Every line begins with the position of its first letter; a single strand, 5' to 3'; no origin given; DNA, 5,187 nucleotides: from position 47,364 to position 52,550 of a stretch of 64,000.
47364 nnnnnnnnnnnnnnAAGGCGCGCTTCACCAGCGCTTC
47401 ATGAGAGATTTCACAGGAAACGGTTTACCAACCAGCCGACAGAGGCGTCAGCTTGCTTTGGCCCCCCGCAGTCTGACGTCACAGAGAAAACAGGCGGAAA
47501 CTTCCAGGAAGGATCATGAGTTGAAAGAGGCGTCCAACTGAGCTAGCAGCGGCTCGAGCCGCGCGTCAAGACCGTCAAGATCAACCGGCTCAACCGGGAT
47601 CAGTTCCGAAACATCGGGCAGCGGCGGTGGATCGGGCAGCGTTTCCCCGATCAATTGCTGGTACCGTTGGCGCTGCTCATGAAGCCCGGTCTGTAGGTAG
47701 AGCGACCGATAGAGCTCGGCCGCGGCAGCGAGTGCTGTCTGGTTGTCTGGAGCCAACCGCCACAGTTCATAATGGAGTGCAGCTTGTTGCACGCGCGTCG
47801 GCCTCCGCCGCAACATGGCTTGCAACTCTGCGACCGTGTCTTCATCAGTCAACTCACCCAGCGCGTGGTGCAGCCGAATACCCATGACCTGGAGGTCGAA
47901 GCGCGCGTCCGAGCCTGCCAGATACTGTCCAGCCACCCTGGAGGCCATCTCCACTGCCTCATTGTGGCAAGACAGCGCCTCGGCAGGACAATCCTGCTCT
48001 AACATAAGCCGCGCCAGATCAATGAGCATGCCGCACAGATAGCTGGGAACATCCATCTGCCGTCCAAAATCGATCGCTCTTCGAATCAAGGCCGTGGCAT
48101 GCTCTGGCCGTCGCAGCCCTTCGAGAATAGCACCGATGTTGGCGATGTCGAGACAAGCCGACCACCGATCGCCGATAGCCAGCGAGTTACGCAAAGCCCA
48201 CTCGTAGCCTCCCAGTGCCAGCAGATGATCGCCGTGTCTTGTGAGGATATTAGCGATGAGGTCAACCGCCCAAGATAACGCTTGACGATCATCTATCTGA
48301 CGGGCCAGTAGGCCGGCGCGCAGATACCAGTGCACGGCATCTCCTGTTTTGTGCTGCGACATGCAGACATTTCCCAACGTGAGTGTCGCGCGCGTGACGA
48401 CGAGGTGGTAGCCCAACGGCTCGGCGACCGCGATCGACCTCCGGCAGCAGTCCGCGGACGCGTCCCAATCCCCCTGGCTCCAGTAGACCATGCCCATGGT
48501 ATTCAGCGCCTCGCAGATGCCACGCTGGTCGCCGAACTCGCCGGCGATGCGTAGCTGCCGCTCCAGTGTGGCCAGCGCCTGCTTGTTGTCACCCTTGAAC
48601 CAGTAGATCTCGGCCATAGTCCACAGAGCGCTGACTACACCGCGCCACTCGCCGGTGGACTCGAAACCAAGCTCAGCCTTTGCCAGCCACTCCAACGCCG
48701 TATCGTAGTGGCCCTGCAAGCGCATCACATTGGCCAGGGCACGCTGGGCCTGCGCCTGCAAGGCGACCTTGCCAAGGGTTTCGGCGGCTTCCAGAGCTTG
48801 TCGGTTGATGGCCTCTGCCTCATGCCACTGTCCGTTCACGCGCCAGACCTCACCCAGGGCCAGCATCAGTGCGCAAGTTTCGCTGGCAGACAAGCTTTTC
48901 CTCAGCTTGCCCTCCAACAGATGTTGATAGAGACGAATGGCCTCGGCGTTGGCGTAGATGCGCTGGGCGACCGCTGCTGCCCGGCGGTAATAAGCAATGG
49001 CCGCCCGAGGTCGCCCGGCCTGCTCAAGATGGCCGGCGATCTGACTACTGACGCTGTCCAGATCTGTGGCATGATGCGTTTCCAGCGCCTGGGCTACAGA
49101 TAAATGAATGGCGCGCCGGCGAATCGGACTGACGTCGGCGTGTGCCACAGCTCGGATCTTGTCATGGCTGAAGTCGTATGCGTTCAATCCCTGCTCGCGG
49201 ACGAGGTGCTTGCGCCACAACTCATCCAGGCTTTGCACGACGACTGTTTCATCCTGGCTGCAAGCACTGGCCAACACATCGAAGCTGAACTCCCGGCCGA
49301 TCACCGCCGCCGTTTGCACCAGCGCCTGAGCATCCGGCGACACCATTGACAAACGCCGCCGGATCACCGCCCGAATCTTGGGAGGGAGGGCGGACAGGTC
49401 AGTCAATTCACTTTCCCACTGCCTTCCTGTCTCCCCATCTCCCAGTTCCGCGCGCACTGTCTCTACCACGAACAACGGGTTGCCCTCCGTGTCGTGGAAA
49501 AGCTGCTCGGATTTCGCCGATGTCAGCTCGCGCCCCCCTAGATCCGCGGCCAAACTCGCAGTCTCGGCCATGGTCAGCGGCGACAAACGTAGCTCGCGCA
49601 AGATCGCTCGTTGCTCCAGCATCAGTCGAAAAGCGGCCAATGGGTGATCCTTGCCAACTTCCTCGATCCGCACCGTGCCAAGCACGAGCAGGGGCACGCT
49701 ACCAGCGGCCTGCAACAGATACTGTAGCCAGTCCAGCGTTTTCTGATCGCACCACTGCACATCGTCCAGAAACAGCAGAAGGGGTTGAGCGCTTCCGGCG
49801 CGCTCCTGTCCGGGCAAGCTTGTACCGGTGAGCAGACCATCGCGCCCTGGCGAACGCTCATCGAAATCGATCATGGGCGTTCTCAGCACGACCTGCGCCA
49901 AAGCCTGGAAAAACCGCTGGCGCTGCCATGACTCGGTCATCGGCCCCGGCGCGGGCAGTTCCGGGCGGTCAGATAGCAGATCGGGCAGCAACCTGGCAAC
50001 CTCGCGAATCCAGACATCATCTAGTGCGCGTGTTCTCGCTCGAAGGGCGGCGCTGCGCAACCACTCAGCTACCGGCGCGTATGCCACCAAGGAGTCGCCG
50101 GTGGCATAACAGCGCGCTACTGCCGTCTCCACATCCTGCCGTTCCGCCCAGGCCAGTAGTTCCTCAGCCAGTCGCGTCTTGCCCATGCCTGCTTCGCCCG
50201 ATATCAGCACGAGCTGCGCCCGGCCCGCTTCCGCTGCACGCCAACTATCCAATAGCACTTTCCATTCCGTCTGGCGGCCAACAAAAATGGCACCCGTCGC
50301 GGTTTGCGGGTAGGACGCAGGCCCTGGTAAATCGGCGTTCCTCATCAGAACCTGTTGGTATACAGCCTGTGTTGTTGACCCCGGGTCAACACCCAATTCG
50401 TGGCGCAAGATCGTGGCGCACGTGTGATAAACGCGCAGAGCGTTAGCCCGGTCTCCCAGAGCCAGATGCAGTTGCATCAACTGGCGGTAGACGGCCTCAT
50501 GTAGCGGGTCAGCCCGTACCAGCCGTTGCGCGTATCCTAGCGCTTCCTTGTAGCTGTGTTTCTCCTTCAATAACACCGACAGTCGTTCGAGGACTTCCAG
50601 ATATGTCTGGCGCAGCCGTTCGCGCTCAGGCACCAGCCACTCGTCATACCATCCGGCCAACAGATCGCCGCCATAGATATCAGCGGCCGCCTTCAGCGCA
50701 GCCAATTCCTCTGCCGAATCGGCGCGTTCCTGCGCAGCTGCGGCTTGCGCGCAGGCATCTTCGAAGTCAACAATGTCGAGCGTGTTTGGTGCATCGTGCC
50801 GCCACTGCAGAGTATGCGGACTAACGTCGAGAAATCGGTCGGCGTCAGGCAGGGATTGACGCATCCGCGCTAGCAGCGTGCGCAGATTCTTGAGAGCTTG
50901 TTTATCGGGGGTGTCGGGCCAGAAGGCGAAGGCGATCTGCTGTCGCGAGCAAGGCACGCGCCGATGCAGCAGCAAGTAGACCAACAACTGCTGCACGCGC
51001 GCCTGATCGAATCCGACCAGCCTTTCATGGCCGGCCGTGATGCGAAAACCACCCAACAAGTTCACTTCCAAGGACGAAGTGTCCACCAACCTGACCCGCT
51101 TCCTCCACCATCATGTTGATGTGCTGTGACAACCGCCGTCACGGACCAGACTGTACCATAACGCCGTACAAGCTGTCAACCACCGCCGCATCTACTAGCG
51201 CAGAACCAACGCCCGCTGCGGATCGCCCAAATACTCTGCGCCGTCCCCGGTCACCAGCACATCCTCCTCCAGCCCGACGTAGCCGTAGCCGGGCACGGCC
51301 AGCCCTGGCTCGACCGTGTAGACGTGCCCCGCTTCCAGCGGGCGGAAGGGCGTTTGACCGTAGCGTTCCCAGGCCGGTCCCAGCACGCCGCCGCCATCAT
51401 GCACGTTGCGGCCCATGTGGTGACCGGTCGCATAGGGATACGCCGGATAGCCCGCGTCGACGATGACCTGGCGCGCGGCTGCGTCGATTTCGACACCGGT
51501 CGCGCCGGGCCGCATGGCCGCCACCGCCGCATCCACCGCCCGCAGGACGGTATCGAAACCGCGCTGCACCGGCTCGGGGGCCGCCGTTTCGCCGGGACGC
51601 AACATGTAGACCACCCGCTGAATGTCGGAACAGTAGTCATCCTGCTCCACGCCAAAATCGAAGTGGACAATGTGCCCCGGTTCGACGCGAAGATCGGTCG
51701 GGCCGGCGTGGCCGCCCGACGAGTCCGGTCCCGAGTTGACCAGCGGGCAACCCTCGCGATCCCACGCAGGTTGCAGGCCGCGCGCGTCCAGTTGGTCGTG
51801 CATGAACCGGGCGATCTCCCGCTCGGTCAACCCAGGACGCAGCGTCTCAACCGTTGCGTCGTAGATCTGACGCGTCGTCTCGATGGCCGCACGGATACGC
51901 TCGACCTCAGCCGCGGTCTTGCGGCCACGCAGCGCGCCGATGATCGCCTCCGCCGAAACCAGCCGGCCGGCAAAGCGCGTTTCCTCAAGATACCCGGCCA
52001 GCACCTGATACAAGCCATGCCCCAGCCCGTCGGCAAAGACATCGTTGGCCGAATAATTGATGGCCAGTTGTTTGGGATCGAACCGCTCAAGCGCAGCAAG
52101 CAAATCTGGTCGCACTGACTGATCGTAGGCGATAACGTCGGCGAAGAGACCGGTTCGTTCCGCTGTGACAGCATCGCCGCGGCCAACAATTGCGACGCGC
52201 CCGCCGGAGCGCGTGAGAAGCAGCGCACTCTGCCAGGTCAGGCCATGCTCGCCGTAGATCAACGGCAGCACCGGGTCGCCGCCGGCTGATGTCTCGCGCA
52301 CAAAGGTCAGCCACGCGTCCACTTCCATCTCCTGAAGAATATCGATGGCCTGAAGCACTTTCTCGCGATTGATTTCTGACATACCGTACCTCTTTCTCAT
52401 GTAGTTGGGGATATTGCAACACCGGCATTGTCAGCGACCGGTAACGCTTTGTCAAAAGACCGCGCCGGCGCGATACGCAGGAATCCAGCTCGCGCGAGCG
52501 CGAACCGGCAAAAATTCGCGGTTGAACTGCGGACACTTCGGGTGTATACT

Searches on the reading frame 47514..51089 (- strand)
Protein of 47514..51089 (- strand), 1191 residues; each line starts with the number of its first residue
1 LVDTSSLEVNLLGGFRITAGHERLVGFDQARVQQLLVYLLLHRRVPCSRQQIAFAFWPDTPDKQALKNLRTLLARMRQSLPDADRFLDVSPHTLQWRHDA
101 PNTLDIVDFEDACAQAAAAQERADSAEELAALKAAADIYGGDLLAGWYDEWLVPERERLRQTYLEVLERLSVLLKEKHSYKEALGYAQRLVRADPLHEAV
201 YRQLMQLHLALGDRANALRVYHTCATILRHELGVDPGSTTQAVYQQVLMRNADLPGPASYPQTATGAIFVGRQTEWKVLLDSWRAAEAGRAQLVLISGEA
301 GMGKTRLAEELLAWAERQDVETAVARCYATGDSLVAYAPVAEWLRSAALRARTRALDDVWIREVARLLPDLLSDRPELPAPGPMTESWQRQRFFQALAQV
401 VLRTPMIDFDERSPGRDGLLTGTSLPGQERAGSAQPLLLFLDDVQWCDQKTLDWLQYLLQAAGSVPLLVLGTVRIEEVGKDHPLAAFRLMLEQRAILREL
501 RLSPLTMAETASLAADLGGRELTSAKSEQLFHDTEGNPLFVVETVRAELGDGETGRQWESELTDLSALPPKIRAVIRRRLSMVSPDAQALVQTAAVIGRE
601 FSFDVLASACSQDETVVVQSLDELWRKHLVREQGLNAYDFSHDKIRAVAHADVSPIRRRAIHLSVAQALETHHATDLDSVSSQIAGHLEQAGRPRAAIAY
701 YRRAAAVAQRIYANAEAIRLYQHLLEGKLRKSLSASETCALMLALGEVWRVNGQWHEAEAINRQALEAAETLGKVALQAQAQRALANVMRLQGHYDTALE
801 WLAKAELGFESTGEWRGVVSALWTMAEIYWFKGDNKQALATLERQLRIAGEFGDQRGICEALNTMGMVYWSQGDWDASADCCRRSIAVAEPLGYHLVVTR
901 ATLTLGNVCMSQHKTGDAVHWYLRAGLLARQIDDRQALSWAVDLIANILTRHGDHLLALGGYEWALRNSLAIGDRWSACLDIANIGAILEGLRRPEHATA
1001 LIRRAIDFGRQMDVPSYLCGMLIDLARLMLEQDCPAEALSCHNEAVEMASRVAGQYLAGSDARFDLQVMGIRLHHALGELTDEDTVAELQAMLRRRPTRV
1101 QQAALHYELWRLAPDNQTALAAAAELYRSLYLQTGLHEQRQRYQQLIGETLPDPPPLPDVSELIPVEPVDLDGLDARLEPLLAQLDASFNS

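Call 16: search_protein_families(library=pfam, proteins=[window:47514-51089:-], max_evalue=0.0001)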
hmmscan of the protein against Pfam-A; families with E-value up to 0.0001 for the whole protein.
window:47514-51089:- (1191 aa): 10 families
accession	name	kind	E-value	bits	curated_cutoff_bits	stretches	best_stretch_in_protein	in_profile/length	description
PF03704.23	BTAD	-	1.2e-27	97.5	22.1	1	104-248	1-146/146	Bacterial transcriptional activator domain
PF13424.12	TPR_12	-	6.5e-25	87.6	30.1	2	820-890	4-76/77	Tetratricopeptide repeat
PF13191.12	AAA_16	-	6.6e-21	75.9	32.6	1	269-469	2-166/167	AAA ATPase domain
PF07719.23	TPR_2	-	2.2e-13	49.6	27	0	860-888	2-30/34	Tetratricopeptide repeat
PF00515.34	TPR_1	-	2.6e-10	40.1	27.8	0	860-888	2-30/34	Tetratricopeptide repeat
PF13176.12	TPR_7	-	2.6e-09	36.9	27.9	0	825-855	5-35/36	Tetratricopeptide repeat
PF13181.12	TPR_8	-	1.7e-08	34.4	25.7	0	820-849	2-31/34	Tetratricopeptide repeat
PF13401.12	AAA_22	-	2.6e-07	31.5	27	1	290-338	4-52/130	AAA domain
PF13374.12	TPR_10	-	5e-07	30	27.5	0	861-890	4-33/42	Tetratricopeptide repeat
PF17874.7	TPR_MalT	-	7.9e-07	29.1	45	1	813-933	74-195/336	MalT-like TPR region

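Call 46: search_protein_families(library=padloc, proteins=[window:47514-51089:-], max_evalue=0.001)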
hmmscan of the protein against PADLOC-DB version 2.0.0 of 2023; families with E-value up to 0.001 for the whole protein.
window:47514-51089:- (1191 aa): 1 family
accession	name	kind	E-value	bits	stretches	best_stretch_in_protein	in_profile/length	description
PDLC01169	TPR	-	6e-14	50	2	719-853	94-222/252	TPR repeats containing protein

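Call 54: search_protein_families(library=ncbifam, proteins=[window:47514-51089:-], max_evalue=0.00001)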
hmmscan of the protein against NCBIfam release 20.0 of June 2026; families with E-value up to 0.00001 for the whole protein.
window:47514-51089:- (1191 aa): 5 families
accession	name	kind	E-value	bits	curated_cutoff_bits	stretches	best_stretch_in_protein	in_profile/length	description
TIGR03903.1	TOMM_kin_cyc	equivalog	6.1e-52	176.7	705.75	1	236-722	452-915/1267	TOMM system kinase/cyclase fusion protein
NF053617.1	SARPRegAfsRStmc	equivalog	1.4e-28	99.4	1430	3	4-281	26-310/986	SARP-family global regulator AfsR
NF053520.1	HK_Porph_FimS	equivalog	1.3e-18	66.6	600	1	897-1008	122-233/618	sensor histidine kinase FimS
NF041717.1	HaaA_phane_TPR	equivalog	5e-18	64.6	1125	1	598-1015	372-788/882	cyclophane-containing RiPP biosynthesis TPR protein HaaT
NF041231.1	BagI_FevR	exception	3.3e-13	49.6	500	1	26-250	9-235/315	AfsR/SARP family transcriptional regulator BagI/FevR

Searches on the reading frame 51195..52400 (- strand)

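Call 16: search_protein_families(library=pfam, proteins=[window:51195-52400:-], max_evalue=0.0001)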
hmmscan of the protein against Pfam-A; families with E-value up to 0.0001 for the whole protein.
window:51195-52400:- (401 aa): 1 family
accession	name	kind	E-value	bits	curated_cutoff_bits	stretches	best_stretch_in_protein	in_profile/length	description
PF00557.29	Peptidase_M24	-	9.9e-45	153.3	23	1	167-384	1-207/208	Metallopeptidase family M24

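Call 54: search_protein_families(library=ncbifam, proteins=[window:51195-52400:-], max_evalue=0.00001)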
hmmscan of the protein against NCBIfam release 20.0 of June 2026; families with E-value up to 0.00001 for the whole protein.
window:51195-52400:- (401 aa): 11 families
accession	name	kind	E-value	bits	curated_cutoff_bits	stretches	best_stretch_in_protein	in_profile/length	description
NF007310.0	PRK09795.1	equivalog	7.1e-36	123.8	393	1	142-391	111-348/361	aminopeptidase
NF040821.1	dipep_PepQ_Arch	equivalog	3.5e-29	101.9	630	1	149-398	111-345/346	Xaa-Pro dipeptidase PepQ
NF038259.1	ectoine_DoeA_2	exception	5.8e-13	48.3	575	1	100-390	100-375/386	ectoine hydrolase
NF008131.0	PRK10879.1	equivalog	1.8e-11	43.5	465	1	147-391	160-417/438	Xaa-Pro aminopeptidase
TIGR00500.1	met_pdase_I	equivalog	3.9e-11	42.9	171.35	1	161-367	4-203/247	type I methionyl aminopeptidase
NF011720.0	PRK15173.1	subfamily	1.9e-07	30.4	420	1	147-399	102-340/343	peptidase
NF011173.0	PRK14575.1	equivalog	2.3e-07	30.1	850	1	147-399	165-403/406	putative peptidase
NF008970.0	PRK12318.1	equivalog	5.8e-07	29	267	1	161-369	44-246/291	methionyl aminopeptidase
NF009533.0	PRK12897.1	equivalog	1.9e-06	27.5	488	1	179-369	23-206/248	type I methionyl aminopeptidase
TIGR02993.1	ectoine_eutD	equivalog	3.2e-06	26.5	613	1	145-395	143-384/391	ectoine hydrolase DoeA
NF011174.0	PRK14576.1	subfamily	3.2e-06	26.2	487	1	145-397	162-400/405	putative endopeptidase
